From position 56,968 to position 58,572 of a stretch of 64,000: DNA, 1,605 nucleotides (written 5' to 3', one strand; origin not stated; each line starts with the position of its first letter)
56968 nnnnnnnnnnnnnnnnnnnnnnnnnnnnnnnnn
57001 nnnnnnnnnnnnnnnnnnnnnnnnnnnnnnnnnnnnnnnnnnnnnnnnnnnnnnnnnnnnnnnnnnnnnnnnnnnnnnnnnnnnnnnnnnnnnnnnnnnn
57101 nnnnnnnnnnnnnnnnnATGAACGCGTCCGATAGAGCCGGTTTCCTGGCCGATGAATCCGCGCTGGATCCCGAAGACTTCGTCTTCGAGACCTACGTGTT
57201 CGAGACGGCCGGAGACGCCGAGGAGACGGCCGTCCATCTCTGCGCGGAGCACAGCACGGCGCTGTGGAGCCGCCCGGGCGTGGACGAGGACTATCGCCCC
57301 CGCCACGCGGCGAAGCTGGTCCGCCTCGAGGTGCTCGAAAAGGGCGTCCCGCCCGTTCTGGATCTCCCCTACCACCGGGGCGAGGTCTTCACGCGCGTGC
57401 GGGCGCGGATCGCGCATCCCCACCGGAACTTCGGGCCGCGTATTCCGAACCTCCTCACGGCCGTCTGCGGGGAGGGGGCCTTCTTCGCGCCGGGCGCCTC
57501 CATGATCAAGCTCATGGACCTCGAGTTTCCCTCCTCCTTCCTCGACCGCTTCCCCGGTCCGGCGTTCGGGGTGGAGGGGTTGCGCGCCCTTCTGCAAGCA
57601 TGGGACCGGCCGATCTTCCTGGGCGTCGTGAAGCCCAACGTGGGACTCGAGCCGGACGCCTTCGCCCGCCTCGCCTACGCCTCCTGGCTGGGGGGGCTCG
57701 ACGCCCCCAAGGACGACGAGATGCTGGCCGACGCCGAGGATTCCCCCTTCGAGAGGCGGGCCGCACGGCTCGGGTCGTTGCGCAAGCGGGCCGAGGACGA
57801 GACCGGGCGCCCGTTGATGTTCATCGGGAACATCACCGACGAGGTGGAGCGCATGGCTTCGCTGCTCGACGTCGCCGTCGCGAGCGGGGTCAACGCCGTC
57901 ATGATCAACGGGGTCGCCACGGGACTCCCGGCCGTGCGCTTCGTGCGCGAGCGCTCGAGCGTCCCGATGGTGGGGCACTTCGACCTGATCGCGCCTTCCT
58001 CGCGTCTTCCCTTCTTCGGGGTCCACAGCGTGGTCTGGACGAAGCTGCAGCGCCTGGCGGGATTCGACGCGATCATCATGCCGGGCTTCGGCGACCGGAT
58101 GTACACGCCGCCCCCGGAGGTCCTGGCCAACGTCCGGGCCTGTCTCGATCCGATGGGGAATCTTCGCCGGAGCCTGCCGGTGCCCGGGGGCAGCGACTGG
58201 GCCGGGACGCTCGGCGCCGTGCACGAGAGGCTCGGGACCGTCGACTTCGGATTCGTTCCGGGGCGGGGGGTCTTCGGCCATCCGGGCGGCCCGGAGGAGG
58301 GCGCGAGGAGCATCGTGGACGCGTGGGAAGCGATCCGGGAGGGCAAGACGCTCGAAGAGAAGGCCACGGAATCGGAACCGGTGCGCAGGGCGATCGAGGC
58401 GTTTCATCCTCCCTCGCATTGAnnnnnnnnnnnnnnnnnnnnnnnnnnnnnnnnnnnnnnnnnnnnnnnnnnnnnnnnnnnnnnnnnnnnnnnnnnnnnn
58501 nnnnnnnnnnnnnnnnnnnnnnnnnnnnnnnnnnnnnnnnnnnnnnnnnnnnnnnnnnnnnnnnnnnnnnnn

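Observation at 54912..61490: Gene neighbourhood linking the RLP to nucleoside/pentose-phosphate metabolism and YjbQ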

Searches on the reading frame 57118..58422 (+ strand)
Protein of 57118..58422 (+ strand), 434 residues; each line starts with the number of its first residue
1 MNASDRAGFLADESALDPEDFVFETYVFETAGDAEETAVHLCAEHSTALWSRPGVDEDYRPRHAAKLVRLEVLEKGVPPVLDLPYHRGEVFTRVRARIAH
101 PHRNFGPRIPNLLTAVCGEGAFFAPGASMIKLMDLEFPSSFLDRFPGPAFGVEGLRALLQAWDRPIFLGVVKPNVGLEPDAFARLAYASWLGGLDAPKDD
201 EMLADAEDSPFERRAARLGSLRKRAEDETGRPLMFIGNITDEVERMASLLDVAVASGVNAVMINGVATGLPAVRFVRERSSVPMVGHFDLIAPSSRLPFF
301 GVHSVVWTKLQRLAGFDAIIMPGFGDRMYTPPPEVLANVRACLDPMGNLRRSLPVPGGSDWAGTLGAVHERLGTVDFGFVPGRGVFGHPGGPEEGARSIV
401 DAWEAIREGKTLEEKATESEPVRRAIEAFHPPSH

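Call 3: search_protein_families(library=pfam, proteins=[window:57118-58422:+], max_evalue=0.01)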
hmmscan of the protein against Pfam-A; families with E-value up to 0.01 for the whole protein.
window:57118-58422:+ (434 aa): 1 family
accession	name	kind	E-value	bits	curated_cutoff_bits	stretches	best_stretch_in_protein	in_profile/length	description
PF00016.26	RuBisCO_large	-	8.5e-36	124.2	30.1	1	152-429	2-299/299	Ribulose bisphosphate carboxylase large chain, catalytic domain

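Call 4: search_protein_families(library=ncbifam, proteins=[window:57118-58422:+], max_evalue=0.01)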
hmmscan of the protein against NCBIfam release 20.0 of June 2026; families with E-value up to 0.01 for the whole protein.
window:57118-58422:+ (434 aa): 6 families
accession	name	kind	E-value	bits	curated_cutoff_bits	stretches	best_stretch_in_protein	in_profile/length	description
NF042437.1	OxoIsoapPDcar_OiaX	equivalog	8.4e-62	209.3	700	1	25-429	4-411/412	3-oxo-isoapionate-4-phosphate decarboxylase OiaX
TIGR03326.1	rubisco_III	equivalog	1.8e-57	195.1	497.45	1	33-428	27-425/426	type III ribulose-bisphosphate carboxylase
NF007095.0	PRK09549.1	equivalog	9.8e-50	169.2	409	1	53-429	37-401/407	2,3-diketo-5-methylthiopentyl-1-phosphate enolase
NF003252.0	PRK04208.1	subfamily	4.7e-48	163.9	438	1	30-429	38-455/468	ribulose-bisphosphate carboxylase large subunit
TIGR03332.1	salvage_mtnW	equivalog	1.4e-42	145.8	513.6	1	32-428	14-405/407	2,3-diketo-5-methylthiopentyl-1-phosphate enolase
NF010002.0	PRK13475.1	equivalog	2.2e-28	99.1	489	1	109-430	101-441/459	ribulose-bisphosphate carboxylase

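Call 5: search_solved_structures(query=window:57118-58422:+, max_evalue=0.00001, show_alignments=3)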
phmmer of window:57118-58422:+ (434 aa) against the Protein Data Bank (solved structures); distinct sequences matched with E-value up to 0.00001: 99 (the best 60 are shown).
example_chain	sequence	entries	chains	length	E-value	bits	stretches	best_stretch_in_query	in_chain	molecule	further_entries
1tel_A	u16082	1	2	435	9.2e-153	512.6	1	1-422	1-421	ribulose bisphosphate carboxylase, large subunit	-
1ykw_A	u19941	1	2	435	3.3e-152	510.7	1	1-422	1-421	RuBisCO-like protein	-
2qyg_A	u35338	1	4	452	4e-144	484.1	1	2-429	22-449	Ribulose bisphosphate carboxylase-like protein 2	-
3nwr_A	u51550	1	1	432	1.1e-47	166.3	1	16-429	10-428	A rubisco-like protein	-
1geh_A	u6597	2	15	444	1.2e-44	156.3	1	96-429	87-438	RIBULOSE-1,5-BISPHOSPHATE CARBOXYLASE/OXYGENASE | Ribulose bisphosphate carboxylase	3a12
3a13_A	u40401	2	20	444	1.5e-44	156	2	96-321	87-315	Ribulose bisphosphate carboxylase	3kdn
3kdo_A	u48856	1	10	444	1.6e-44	155.9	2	96-320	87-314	Ribulose bisphosphate carboxylase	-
3wqp_A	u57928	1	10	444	1.7e-44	155.8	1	96-429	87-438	Ribulose bisphosphate carboxylase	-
6hun_A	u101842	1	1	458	3e-42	148.3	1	99-428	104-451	Ribulose bisphosphate carboxylase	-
2oek_A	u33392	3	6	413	3e-41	145.1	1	22-428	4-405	2,3-diketo-5-methylthiopentyl-1-phosphate enolase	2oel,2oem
2oej_A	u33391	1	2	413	4.8e-41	144.4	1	22-428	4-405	2,3-diketo-5-methylthiopentyl-1-phosphate enolase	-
2cwx_A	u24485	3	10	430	3.3e-40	141.6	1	95-426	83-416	Ribulose bisphosphate carboxylase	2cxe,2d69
2zvi_A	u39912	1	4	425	3.9e-37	131.5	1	53-428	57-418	2,3-diketo-5-methylthiopentyl-1-phosphate enolase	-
8dht_A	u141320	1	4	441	5.8e-37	130.9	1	96-428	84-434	Ribulose bisphosphate carboxylase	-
5mac_A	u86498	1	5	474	1.8e-34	122.7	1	96-337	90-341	Ribulose-1,5-bisphosphate carboxylase-oxygenase type III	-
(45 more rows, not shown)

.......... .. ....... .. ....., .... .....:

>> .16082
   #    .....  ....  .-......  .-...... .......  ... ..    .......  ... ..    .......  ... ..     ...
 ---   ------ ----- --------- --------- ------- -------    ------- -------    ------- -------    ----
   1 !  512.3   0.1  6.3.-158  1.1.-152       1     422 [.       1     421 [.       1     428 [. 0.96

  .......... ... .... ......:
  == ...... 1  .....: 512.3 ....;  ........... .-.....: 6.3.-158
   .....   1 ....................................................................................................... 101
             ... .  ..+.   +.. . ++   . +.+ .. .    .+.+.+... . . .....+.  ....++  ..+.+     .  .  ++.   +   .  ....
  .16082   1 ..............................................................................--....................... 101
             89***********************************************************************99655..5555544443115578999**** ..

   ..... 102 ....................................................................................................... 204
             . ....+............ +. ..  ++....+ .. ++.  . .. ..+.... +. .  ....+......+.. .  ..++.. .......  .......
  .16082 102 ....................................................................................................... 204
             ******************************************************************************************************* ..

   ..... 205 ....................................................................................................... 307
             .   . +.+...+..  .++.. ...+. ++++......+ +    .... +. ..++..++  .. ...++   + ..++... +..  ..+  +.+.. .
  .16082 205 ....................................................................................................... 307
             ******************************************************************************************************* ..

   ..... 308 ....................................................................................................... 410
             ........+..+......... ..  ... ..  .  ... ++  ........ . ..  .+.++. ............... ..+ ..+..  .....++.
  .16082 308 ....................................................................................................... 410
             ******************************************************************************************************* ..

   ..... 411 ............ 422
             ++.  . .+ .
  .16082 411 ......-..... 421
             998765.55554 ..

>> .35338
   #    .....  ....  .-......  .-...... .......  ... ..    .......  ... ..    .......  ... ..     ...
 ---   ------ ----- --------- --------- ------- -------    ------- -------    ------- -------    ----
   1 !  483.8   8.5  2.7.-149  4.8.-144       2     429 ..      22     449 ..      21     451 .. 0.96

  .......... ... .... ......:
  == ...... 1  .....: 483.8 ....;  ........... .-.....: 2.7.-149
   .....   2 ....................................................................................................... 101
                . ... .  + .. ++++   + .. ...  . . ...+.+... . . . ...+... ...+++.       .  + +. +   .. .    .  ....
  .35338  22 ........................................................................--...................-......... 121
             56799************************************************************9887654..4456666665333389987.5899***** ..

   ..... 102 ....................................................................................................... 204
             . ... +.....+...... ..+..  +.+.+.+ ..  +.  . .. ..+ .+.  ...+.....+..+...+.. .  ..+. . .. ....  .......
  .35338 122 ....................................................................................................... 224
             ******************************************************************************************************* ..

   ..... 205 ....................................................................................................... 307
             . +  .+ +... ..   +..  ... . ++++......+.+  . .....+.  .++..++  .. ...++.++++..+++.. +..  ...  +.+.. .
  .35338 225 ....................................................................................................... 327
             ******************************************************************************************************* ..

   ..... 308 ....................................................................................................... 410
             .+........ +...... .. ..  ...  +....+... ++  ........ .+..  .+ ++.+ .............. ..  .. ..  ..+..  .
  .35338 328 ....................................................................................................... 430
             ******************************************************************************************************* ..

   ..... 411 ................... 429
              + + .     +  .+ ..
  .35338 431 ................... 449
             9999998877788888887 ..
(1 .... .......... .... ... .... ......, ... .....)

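Call 7: find_related_loci(query=window:57118-58422:+, collection=genome_contigs, flank=6000)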
Query window:57118-58422:+ (434 aa) in genome_contigs; peptide patterns used: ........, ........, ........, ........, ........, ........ (x = any residue, [..] = any of these).
97 stretches matched a pattern; 35 encode a relative of the query (tblastn E <= 1e-3); 35 distinct loci.
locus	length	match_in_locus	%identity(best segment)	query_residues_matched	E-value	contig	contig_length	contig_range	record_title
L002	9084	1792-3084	57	4-434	5e-169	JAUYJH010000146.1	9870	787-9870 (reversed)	MAG: Deltaproteobacteria bacterium isolate C24_metabat.bin.128 C24_k141_1101337, whole genome shotgun sequence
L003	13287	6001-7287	55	1-429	2e-160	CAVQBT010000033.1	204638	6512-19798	MAG: uncultured delta proteobacterium isolate MFD02923.bin.2.3 genome assembly, contig: contig_35764, whole genome shotg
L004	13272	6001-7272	59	8-431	1e-158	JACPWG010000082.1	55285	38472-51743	MAG: Planctomycetota bacterium isolate NC_groundwater_805_Pr6_B-0.1um_69_24 kurt_kritikos_18_scaffold_339234, whole geno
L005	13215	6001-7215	57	9-429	5e-154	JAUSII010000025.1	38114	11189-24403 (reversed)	MAG: Deltaproteobacteria bacterium isolate E14_metabat.bin.232 E14_k141_727102, whole genome shotgun sequence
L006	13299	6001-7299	57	1-432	2e-153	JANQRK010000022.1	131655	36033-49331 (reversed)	MAG: Chromatiales bacterium isolate IP29b_bin.61 k99_2998291, whole genome shotgun sequence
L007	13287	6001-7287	55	1-429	3e-152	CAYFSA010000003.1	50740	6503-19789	MAG TPA_asm: uncultured Ectothiorhodospiraceae bacterium isolate ERP107533_co1_143 genome assembly, contig: NODE_206_len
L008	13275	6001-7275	55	1-426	1e-148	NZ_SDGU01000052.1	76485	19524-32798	Chlorobaculum sp. 24CR NODE_61_length_76389_cov_28.867350, whole genome shotgun sequence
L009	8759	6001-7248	56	1-416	2e-148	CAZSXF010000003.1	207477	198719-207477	MAG TPA_asm: uncultured Chlorobiaceae bacterium isolate SRP216815_co1_229 genome assembly, contig: NODE_70_length_207477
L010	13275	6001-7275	55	1-426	5e-148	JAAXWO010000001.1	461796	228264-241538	MAG: Chlorobiaceae bacterium isolate W9_Combined_metabat2_022 W9_Combined_metabat2_022_NODE_4, whole genome shotgun sequ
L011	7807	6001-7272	52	6-429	5e-148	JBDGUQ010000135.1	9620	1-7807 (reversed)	MAG: Candidatus Aenigmatarchaeota archaeon isolate DAN-LK4-188_58C1R c_000000035742, whole genome shotgun sequence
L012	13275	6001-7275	56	1-426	9e-148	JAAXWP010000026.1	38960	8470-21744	MAG: Chlorobiaceae bacterium isolate W9_Combined_metabat2_025 W9_Combined_metabat2_025_NODE_577, whole genome shotgun se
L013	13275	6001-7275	55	1-426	2e-147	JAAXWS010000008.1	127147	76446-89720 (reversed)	MAG: Chlorobiaceae bacterium isolate W9_Combined_metabat2_034 W9_Combined_metabat2_034_NODE_77, whole genome shotgun seq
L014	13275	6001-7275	54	1-426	4e-147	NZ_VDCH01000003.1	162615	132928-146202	Chlorobaculum thiosulfatiphilum strain DSM 249 NODE_3_length_162615_cov_13.8959, whole genome shotgun sequence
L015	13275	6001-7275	54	1-426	7e-147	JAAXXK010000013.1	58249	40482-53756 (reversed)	MAG: Chlorobiaceae bacterium isolate W9_Combined_metabat2_098 W9_Combined_metabat2_098_NODE_299, whole genome shotgun se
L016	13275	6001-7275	56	1-426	7e-146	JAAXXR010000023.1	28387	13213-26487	MAG: Chlorobiaceae bacterium isolate W9_Combined_metabat2_120 W9_Combined_metabat2_120_NODE_896, whole genome shotgun se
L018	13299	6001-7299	55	1-434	5e-145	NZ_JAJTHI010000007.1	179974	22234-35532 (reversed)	MAG: Gemmatimonas sp. isolate CoA8N_M110 k141_1545748, whole genome shotgun sequence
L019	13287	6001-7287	57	1-429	1e-159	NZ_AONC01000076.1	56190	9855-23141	Imhoffiella purpurea strain AK35 contig76, whole genome shotgun sequence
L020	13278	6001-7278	53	1-426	5e-145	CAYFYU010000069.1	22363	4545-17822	MAG TPA_asm: uncultured Spirochaetota bacterium isolate ERP108616_co2_14 genome assembly, contig: NODE_3302_length_22363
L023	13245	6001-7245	55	1-416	4e-142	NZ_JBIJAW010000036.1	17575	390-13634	MAG: Gemmatimonas sp. isolate ME2006-08-01D12_3300042387_group2_bin79 Rohwer_bin1444_scaffold_1212_c1, whole genome shot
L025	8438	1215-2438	56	1-403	2e-139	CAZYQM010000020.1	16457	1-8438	MAG TPA_asm: uncultured Gemmatimonas sp. isolate binchicken_co315_20 genome assembly, contig: NODE_2133_length_16457_cov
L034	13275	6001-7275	54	1-426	3e-146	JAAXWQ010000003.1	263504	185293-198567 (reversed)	MAG: Chlorobiaceae bacterium isolate W9_Combined_metabat2_031 W9_Combined_metabat2_031_NODE_15, whole genome shotgun seq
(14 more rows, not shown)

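Call 26: search_protein_families(library=pfam, proteins=[L002:492-1355:+, L002:3059-3892:+, L002:3894-4229:+, L005:8441-9148:+, L019:7350-7922:+, L007:4406-5545:+, L011:2880-4658:+, L020:4598-5941:+, L020:7343-8446:+, L025:2490-3692:+], max_evalue=0.001)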
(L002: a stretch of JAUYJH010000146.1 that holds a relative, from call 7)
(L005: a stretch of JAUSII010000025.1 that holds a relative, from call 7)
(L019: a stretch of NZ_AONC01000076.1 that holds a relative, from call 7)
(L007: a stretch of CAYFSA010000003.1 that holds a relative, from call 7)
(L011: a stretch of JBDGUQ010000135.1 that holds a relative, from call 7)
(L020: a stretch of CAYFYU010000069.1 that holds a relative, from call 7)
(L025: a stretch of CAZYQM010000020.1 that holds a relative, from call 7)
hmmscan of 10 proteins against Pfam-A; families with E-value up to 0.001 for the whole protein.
L002:492-1355:+ (287 aa): 1 family
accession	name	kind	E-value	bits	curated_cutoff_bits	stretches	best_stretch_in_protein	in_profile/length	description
PF00348.22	polyprenyl_synt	-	1.8e-62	211.3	27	1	30-263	2-235/251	Polyprenyl synthetase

L002:3059-3892:+ (277 aa): 8 families
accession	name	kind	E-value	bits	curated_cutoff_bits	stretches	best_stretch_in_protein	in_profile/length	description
PF10609.15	ParA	-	2.3e-102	342.1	27.1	1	19-260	2-245/246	NUBPL iron-transfer P-loop NTPase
PF01656.29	CbiA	-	1.6e-14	54.3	25.4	1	23-240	1-125/125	CobQ/CobB/MinD/ParA nucleotide binding domain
PF00142.24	Fer4_NifH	-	4.5e-10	39.9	25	1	27-77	6-56/271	4Fe-4S iron sulfur cluster binding proteins, NifH/frxC family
PF13614.12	AAA_31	-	2.9e-09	37.6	27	1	22-59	3-40/177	AAA domain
PF02374.21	ArsA_ATPase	-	5.9e-07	29.4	24.3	1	26-58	6-38/305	Anion-transporting ATPase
PF09140.17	MipZ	-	6.4e-07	29.4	20.7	1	21-61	1-41/262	ATPase MipZ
PF06564.18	CBP_BcsQ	-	0.00037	20.5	21.3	0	22-57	3-38/234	Cellulose biosynthesis protein BcsQ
PF13481.12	AAA_25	-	0.00099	19.2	27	0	20-52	32-63/195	AAA domain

L002:3894-4229:+ (111 aa): 1 family
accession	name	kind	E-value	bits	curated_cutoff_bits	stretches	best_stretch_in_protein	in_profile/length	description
PF06155.17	GBBH-like_N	-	1.3e-25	90.4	22.8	1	10-91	6-85/85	Gamma-butyrobetaine hydroxylase-like, N-terminal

L005:8441-9148:+ (235 aa): 0 families

L019:7350-7922:+ (190 aa): 1 family
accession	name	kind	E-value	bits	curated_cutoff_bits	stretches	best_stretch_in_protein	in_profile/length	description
PF00293.34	NUDIX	-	1.2e-22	80.8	21.1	1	50-170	2-124/134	NUDIX domain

L007:4406-5545:+ (379 aa): 2 families
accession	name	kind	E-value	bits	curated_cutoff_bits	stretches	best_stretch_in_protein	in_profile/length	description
PF13469.12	Sulfotransfer_3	-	1.6e-35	123.8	27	1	83-332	1-215/216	Sulfotransferase family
PF00685.33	Sulfotransfer_1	-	4.9e-09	36.4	22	1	83-329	3-182/255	Sulfotransferase domain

L011:2880-4658:+ (592 aa): 18 families
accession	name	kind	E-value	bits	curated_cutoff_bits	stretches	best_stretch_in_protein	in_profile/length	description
PF00005.33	ABC_tran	-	7.6e-40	137.1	25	2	360-483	5-136/137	ABC transporter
PF13304.12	AAA_21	-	1.5e-13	51.9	27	0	162-276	176-304/304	AAA domain, putative AbiEii toxin, Type IV TA system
PF02463.25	SMC_N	-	4.3e-12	46.4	40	1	194-267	121-195/220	RecF/RecN/SMC N terminal domain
PF04068.21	Fer4_RLI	-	9.9e-11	41.6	23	1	2-32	1-34/35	Possible Fer4-like domain in RNase L inhibitor, RLI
PF00037.32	Fer4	-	5.1e-08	32.9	21.1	1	45-66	2-23/24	4Fe-4S binding domain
PF12837.12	Fer4_6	-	5.3e-08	32.9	25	1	46-66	4-24/24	4Fe-4S binding domain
PF13237.11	Fer4_10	-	2e-06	28.1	25.5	1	45-67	3-22/53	4Fe-4S dicluster domain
PF14697.11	Fer4_21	-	3.5e-06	27.5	35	1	5-67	1-58/59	4Fe-4S dicluster domain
PF13175.12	AAA_15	-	2.2e-05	24.7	32.1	0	102-120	26-44/374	AAA ATPase domain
PF12797.12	Fer4_2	-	0.0001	22.5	24.5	1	44-63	3-22/22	4Fe-4S binding domain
PF12838.12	Fer4_7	-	0.00022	22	27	0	16-65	4-52/52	4Fe-4S dicluster domain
PF13401.12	AAA_22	-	0.00031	21.5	27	0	102-126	8-32/130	AAA domain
PF05729.18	NACHT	-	0.00045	20.5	26.7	0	368-387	2-21/167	NACHT domain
PF13238.12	AAA_18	-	0.00075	20.4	29.4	0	104-191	3-70/128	AAA domain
PF13476.12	AAA_23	-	0.00085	20.4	27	0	100-120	20-40/201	AAA domain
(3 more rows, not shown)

L020:4598-5941:+ (447 aa): 2 families
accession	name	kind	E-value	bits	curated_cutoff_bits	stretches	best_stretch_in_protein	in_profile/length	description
PF06792.17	UPF0261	-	3.4e-39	135.1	27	1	8-178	1-173/176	Uncharacterised protein family (UPF0261) N-terminal domain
PF23189.1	UPF0261_C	-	7.3e-36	123.9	27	1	188-354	2-167/218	Uncharacterised protein family (UPF0261) C-terminal domain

L020:7343-8446:+ (367 aa): 4 families
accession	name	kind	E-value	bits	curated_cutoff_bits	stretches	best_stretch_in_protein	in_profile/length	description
PF00005.33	ABC_tran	-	5.8e-32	111.6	25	1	20-161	2-136/137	ABC transporter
PF17912.7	OB_MalK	-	1.6e-07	32.5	27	1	235-292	1-52/53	MalK OB fold domain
PF03215.21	Rad17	-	2.3e-05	24.8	23.8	1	20-126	36-141/186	Rad17 P-loop domain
PF08402.16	TOBE_2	-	0.00026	21.5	21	1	286-357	1-76/76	TOBE domain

L025:2490-3692:+ (400 aa): 2 families
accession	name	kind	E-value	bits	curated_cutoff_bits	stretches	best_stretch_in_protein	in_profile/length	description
PF05990.18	DUF900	-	3.8e-20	72.8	20.5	1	133-332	21-212/232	Alpha/beta hydrolase of unknown function (DUF900)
PF00561.26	Abhydrolase_1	-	0.00057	20.1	25.8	1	200-282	52-129/245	alpha/beta hydrolase fold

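Call 27: search_protein_families(library=pfam, proteins=[L012:4649-5671:+, L009:8172-8720:+, L003:4882-5694:+, L034:7509-8123:+, L023:7297-8451:-, L018:1656-2624:-, L006:5256-5534:+, L019:8026-9000:+, L006:7754-9667:+, L004:3873-5492:-], max_evalue=0.001)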
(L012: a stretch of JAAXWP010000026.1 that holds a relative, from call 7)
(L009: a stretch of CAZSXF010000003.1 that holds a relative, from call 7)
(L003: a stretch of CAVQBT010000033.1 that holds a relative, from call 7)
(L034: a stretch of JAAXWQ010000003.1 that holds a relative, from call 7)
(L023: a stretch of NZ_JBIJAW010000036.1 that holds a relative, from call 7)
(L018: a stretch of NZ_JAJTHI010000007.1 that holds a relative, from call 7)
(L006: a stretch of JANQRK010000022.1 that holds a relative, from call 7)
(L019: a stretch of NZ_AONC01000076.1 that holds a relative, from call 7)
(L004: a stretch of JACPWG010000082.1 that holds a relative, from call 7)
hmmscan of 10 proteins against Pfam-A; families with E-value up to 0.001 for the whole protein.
L012:4649-5671:+ (340 aa): 1 family
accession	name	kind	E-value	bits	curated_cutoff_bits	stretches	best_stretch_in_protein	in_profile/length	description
PF01791.15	DeoC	-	9.7e-19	68.3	23.8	1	51-259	1-229/229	DeoC/LacD family aldolase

L009:8172-8720:+ (182 aa): 1 family
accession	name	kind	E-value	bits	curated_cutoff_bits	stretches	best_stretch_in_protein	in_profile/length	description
PF04390.17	LptE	-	7.1e-12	46.5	23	1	47-178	1-118/118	Lipopolysaccharide-assembly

L003:4882-5694:+ (270 aa): 3 families
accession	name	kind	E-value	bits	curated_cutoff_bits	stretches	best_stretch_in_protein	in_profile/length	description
PF13561.12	adh_short_C2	-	1.4e-57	195.5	27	1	34-267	6-235/236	Enoyl-(Acyl carrier protein) reductase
PF00106.31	adh_short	-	9.8e-52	175.7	26.6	1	25-221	1-193/195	short chain dehydrogenase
PF08659.16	KR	-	1.5e-09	38.5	22.6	1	27-139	3-117/180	KR domain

L034:7509-8123:+ (204 aa): 0 families

L023:7297-8451:- (384 aa): 2 families
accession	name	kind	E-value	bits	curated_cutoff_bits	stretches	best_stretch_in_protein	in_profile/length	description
PF00899.27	ThiF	-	2.1e-83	279.6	28.1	1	24-259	1-238/238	ThiF family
PF00581.25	Rhodanese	-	2.4e-15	57.3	22.2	1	293-381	2-99/102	Rhodanese-like domain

L018:1656-2624:- (322 aa): 3 families
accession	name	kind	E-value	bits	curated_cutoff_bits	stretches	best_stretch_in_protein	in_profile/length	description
PF12852.13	Cupin_6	-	5.9e-27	95.1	26.7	1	2-184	1-181/183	Cupin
PF12833.13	HTH_18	-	5.7e-25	87.8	33.6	1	224-302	1-79/80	Helix-turn-helix domain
PF00165.29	HTH_AraC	-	1.1e-18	67.3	26.6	2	267-302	8-42/42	Bacterial regulatory helix-turn-helix proteins, AraC family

L006:5256-5534:+ (92 aa): 1 family
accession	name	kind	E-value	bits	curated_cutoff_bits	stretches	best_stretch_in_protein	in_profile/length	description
PF09650.15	PHA_gran_rgn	-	1.9e-23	83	26.6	1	8-90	5-87/87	Putative polyhydroxyalkanoic acid system protein (PHA_gran_rgn)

L019:8026-9000:+ (324 aa): 2 families
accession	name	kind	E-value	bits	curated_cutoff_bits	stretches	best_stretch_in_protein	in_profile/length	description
PF04055.27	Radical_SAM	-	3.4e-18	66.8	29.5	1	91-256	1-166/166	Radical SAM superfamily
PF16881.10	LIAS_N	-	4.6e-09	37.1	27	1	37-76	57-96/96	N-terminal domain of lipoyl synthase of Radical_SAM family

L006:7754-9667:+ (637 aa): 0 families

L004:3873-5492:- (539 aa): 0 families
